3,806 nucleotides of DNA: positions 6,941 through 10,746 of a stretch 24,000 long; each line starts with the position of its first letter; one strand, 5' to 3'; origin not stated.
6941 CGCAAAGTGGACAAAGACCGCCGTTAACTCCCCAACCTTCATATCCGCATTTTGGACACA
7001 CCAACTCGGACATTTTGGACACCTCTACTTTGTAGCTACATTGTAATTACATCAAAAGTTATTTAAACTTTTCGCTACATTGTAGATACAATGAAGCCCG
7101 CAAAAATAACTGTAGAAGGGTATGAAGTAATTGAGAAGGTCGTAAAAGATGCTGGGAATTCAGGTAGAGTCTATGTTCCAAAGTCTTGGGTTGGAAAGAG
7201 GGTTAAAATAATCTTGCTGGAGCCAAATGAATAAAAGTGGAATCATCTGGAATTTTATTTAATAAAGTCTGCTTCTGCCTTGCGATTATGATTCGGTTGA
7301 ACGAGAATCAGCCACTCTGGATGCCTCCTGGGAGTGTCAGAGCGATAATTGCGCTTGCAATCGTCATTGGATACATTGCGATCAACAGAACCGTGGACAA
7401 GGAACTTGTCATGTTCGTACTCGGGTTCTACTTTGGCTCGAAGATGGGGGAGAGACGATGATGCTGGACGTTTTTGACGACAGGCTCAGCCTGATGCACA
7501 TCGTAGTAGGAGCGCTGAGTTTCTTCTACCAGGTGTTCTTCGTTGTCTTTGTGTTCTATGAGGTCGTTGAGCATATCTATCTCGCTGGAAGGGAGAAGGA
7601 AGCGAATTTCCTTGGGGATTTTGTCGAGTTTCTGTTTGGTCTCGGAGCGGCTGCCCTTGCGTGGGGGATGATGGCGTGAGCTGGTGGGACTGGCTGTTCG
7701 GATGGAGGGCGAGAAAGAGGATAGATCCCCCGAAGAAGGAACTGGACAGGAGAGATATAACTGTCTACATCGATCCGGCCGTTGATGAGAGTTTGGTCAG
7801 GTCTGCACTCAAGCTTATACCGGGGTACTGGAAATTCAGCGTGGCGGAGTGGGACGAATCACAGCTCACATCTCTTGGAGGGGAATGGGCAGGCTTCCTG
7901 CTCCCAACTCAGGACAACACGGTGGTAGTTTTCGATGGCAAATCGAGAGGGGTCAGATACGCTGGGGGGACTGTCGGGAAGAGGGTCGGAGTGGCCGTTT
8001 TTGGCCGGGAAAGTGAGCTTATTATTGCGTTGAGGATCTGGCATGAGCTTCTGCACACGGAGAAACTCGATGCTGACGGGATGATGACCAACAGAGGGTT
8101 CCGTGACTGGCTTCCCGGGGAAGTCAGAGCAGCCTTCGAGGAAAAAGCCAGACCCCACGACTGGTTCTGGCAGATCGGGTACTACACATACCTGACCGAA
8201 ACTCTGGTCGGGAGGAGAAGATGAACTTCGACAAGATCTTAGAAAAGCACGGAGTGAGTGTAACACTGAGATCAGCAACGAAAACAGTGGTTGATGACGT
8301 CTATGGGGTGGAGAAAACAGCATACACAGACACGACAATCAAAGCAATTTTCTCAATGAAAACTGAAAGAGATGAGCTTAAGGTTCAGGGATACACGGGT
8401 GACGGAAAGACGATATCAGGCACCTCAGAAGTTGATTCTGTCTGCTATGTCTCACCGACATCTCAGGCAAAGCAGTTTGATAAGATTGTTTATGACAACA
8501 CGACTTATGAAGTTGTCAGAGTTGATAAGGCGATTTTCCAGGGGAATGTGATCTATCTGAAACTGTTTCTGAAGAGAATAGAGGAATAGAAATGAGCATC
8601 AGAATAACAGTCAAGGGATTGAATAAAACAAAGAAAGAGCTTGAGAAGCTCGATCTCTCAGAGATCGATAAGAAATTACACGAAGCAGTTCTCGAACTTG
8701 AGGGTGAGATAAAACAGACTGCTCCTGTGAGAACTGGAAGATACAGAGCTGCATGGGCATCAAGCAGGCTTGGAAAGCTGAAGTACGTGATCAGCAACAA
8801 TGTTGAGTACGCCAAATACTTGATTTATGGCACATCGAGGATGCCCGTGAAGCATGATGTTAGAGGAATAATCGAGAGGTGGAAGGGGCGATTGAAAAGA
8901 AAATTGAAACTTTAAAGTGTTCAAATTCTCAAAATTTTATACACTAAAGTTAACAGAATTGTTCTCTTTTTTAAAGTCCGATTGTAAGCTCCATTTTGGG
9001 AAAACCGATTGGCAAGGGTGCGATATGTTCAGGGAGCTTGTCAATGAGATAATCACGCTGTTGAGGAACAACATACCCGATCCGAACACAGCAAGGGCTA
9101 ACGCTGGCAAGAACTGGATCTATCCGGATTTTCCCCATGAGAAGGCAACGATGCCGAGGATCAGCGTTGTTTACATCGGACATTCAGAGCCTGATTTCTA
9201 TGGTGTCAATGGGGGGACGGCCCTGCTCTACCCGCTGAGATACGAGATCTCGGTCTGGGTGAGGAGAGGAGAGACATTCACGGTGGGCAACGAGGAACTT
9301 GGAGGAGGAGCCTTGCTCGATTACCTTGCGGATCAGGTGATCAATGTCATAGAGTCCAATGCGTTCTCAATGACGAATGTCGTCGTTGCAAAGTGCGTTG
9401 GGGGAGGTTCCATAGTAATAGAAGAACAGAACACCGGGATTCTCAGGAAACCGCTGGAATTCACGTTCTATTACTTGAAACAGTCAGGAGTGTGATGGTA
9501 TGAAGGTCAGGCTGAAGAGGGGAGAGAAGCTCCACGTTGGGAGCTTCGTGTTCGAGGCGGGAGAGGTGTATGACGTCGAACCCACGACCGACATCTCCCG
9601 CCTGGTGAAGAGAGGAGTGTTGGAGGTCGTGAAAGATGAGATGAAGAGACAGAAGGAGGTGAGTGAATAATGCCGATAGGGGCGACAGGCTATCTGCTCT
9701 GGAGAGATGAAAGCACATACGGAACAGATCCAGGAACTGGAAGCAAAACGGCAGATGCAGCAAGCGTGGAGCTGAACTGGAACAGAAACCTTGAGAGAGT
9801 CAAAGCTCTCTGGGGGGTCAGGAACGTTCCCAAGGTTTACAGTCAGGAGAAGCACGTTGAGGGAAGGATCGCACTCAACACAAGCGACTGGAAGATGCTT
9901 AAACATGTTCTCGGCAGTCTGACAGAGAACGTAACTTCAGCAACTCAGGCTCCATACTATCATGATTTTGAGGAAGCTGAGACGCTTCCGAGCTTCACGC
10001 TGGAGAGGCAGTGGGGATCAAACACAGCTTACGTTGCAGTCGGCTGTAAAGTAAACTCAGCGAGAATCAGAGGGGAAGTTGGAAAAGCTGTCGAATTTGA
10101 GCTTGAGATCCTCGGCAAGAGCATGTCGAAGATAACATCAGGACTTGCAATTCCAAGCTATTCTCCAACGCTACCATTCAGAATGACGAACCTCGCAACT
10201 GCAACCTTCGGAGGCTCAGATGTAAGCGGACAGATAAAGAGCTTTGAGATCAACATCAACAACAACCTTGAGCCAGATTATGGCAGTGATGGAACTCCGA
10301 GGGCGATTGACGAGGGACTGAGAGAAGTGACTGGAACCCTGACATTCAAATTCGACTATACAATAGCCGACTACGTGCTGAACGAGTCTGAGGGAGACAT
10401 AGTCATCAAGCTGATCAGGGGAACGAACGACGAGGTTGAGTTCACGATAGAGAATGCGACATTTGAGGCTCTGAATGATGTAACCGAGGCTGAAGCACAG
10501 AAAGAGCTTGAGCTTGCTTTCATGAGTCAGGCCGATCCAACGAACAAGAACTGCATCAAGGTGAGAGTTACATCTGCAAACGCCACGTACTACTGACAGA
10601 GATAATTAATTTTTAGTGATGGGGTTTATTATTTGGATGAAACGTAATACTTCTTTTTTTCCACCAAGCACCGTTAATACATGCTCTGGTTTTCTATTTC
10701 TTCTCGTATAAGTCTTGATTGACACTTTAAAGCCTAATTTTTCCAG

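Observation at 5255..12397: Two paralogous regulatory cassettes carrying interchangeable nucleases: TnpB versus a zinc-finger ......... endonuclease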

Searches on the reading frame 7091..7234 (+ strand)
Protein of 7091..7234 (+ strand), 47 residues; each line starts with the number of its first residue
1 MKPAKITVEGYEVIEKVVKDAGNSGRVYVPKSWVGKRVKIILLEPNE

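Call 9: search_protein_families(library=pfam, proteins=[window:7091-7234:+], max_evalue=0.1)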
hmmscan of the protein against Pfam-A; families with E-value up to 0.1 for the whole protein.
window:7091-7234:+ (47 aa): 2 families
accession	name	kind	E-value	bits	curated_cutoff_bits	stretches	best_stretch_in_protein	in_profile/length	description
PF09853.14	DUF2080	-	9.8e-10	38.5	21.5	1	11-45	15-49/50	Putative transposon-encoded protein (DUF2080)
PF18877.6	SSSPR-51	-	0.0042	17.3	27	1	2-29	21-45/48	SSSPR-51 domain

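Call 10: search_protein_families(library=ncbifam, proteins=[window:7091-7234:+], max_evalue=0.1)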
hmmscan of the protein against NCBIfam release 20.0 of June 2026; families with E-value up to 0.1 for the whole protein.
window:7091-7234:+ (47 aa): 1 family
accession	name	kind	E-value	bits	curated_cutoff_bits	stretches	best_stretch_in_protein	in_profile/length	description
NF033496.0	DUF2080_fam_acc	subfamily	1.9e-19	69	22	1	11-44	1-34/34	DUF2080 family transposase-associated protein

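Call 74: search_protein_families(library=phrogs, proteins=[window:7091-7234:+], max_evalue=0.001)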
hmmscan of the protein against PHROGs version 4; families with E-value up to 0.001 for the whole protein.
window:7091-7234:+ (47 aa): 0 families

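Call 82: find_homologous_proteins(query=window:7091-7234:+, max_evalue=0.001)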
Query window:7091-7234:+ (47 aa): 30 proteins with E <= 0.001 among 30 candidates.
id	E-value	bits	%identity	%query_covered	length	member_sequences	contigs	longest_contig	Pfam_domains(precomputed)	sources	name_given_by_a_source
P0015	1.4e-22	94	100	100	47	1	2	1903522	PF09853.15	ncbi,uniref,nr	ncbi:DUF2080 family transposase-associated protein [Geoglobus acetivorans]|uniref:DUF2080 family tra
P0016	1.3e-19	85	91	100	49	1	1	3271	PF09853.15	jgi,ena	-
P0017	1.1e-16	76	76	96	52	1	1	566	PF09853.15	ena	-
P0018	1.8e-16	76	80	96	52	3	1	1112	PF09853.15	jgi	-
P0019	2.7e-16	75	82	96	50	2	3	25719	PF09853.15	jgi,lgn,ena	-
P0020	4.7e-16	74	82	96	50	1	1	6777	PF09853.15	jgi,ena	-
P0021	5.4e-16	74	82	96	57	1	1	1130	PF09853.15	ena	-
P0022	1.5e-15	73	80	96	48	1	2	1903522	PF09853.15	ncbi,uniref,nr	ncbi:DUF2080 family transposase-associated protein [Geoglobus acetivorans]|uniref:DUF2080 family tra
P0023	2.2e-15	72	88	85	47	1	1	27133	PF09853.15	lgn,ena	-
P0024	2.5e-14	69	79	91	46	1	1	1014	PF09853.15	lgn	-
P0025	2.7e-14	69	77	100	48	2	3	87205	PF09853.15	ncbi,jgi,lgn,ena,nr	ncbi:hypothetical protein DRP05_07220 [Archaeoglobales archaeon]|nr:MAG: hypothetical protein DRP05_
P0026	2.7e-14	69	79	91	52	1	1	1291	PF09853.15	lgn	-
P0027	3.4e-14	69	79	91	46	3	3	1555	PF09853.15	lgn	-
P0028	4.2e-14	68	72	100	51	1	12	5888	PF09853.15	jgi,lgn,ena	-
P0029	8.0e-14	67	74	98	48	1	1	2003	PF09853.15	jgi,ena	-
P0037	2.4e-11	60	68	94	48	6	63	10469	PF09853.15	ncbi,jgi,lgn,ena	jgi:putative transposon-encoded protein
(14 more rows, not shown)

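Call 84: find_encoding_contigs(protein=P0015, flank=10000, max_places=3)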
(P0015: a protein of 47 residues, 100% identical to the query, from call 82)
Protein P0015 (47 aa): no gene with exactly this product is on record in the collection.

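Call 86: find_encoding_contigs(protein=P0037, flank=3000, max_places=8)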
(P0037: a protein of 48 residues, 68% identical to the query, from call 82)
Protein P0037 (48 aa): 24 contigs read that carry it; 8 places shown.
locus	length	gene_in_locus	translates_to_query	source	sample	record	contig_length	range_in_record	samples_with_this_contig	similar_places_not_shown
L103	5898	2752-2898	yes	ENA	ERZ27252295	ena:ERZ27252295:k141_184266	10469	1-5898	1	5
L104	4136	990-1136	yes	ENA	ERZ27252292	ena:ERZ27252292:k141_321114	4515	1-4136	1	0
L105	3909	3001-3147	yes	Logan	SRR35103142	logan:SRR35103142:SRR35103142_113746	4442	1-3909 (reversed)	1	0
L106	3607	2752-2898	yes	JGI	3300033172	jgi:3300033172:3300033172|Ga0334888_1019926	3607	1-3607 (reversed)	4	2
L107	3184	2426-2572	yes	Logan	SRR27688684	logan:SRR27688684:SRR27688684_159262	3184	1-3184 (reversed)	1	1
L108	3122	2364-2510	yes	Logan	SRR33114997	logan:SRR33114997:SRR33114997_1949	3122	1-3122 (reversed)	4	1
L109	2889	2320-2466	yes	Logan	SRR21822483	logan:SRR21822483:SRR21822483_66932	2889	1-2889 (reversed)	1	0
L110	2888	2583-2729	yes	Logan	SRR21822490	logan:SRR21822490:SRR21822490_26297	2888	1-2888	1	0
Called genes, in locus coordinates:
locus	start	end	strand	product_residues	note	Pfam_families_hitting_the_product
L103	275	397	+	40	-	-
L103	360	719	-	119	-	-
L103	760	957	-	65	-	-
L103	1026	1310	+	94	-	-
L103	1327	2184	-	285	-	PF03050:DDE_Tnp_IS66 (weak), PF13610:DDE_Tnp_IS240, PF13683:rve_3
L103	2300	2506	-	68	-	-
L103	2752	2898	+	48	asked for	PF09853:DUF2080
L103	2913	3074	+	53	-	-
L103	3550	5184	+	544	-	PF00118:Cpn60_TCP1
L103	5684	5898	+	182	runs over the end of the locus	PF00440:TetR_N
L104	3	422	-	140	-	?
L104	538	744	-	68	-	-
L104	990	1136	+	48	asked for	PF09853:DUF2080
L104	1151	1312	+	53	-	-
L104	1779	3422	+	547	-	PF00118:Cpn60_TCP1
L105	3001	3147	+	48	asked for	PF09853:DUF2080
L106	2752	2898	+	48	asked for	PF09853:DUF2080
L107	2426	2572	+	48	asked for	PF09853:DUF2080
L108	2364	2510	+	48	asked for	PF09853:DUF2080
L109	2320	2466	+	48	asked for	PF09853:DUF2080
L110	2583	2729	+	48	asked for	PF09853:DUF2080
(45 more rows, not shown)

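Call 91: predict_structure(alignment_id=A7)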
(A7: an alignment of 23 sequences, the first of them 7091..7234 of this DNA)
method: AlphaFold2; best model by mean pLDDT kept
length: 47 residues; sequences in the alignment: 23
mean_pLDDT: 81.3   pTM: 0.43
mean pLDDT of the five models: 81.3, 74.4, 69.7, 63.1, 62.2
residues with pLDDT >= 90: 2; 70-90: 42; 50-70: 3; < 50: 0
segments of 3 or more residues with pLDDT < 50: none
pLDDT, mean of each block of 10 residues (from residue 1): 76 80 86 87 75
secondary structure, 60 per line:
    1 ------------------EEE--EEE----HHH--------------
elements in order: E19-21 E24-26

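Call 93: fold_search(model_id=the predicted structure, library=pdb)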
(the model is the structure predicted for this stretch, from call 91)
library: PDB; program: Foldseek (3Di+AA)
matches with E <= 10: 0; with E <= 0.001: 0
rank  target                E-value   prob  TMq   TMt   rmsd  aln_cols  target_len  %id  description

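Call 94: search_solved_structures(query=A7, max_evalue=10, show_alignments=2)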
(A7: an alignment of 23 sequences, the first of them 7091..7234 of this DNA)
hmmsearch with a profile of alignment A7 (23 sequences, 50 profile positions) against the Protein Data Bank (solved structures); distinct sequences matched with E-value up to 10: 0.

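Call 99: find_related_loci(query=A7, collection=viral_contigs, flank=3500)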
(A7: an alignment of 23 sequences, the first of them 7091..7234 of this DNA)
Query A7 (47 aa) in viral_contigs; peptide patterns used: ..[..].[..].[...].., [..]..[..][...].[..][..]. (x = any residue, [..] = any of these).
43 stretches matched a pattern; 10 encode a relative of the query (tblastn E <= 1e-3); 10 distinct loci.
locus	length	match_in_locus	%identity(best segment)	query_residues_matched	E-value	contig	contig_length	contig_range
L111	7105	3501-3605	91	11-45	1e-17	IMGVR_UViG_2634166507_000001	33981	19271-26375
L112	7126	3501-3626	62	3-44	2e-14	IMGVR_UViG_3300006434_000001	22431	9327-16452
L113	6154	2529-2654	62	3-44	2e-14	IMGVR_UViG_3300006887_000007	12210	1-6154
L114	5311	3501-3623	56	5-45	2e-12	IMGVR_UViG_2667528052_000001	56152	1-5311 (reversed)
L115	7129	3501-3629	51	5-47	7e-12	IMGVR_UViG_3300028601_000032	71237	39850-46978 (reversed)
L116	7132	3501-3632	39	1-44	9e-10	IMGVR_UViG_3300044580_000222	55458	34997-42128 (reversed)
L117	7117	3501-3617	46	4-41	8e-8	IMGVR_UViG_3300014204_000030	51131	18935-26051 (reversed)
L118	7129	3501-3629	40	5-47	1e-7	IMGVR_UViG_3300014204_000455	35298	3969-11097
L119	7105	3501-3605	46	7-41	2e-7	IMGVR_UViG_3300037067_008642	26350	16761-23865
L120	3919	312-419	57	7-41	2e-7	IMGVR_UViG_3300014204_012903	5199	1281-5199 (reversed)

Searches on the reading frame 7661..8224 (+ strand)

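Call 9: search_protein_families(library=pfam, proteins=[window:7661-8224:+], max_evalue=0.1)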
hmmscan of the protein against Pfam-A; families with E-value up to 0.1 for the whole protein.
window:7661-8224:+ (187 aa): 1 family
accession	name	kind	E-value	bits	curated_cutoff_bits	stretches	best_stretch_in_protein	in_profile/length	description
PF24618.1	LTN1_E3_ligase_5th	-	0.079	13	27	0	42-89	111-158/185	Listerin HEAT repeat region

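Call 74: search_protein_families(library=phrogs, proteins=[window:7661-8224:+], max_evalue=0.001)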
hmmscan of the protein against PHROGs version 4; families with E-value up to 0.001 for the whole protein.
window:7661-8224:+ (187 aa): 0 families

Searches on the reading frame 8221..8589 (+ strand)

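Call 74: search_protein_families(library=phrogs, proteins=[window:8221-8589:+], max_evalue=0.001)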
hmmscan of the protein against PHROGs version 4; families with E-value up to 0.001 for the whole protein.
window:8221-8589:+ (122 aa): 2 families
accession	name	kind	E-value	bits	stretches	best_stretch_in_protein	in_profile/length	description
phrog_161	-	connector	6e-05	24.3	1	6-113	14-113/120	head closure Hc1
phrog_939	-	head and packaging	0.00059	20.9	1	12-103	15-101/126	head protein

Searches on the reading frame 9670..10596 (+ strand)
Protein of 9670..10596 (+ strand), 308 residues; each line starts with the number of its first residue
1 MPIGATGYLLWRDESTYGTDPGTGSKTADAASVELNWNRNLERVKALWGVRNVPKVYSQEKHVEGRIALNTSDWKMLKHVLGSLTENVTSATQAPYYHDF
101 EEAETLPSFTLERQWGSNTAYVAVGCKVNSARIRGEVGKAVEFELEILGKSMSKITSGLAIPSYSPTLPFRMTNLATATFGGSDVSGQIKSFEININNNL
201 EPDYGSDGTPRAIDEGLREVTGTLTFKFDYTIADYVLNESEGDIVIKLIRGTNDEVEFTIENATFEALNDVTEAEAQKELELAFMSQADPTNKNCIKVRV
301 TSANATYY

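Call 15: find_related_loci(query=window:9670-10596:+, collection=viral_contigs, flank=10000)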
Query window:9670-10596:+ (308 aa) in viral_contigs; peptide patterns used: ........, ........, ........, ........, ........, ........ (x = any residue, [..] = any of these).
12 stretches matched a pattern, but none encodes a relative of the query by tblastn (E <= 1e-3).

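Call 73: search_protein_families(library=pfam, proteins=[window:9670-10596:+], max_evalue=0.001)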
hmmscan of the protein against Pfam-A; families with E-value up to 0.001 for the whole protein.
window:9670-10596:+ (308 aa): 1 family
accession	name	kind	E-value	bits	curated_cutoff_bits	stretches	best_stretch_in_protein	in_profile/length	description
PF18906.5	Phage_tube_2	-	1.3e-31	110.6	27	1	4-258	1-243/266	Phage tail tube protein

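Call 74: search_protein_families(library=phrogs, proteins=[window:9670-10596:+], max_evalue=0.001)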
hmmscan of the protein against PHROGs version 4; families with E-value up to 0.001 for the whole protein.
window:9670-10596:+ (308 aa): 1 family
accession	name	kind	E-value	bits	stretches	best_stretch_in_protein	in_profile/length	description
phrog_290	-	tail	2.4e-32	113.7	1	4-306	16-335/411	minor tail protein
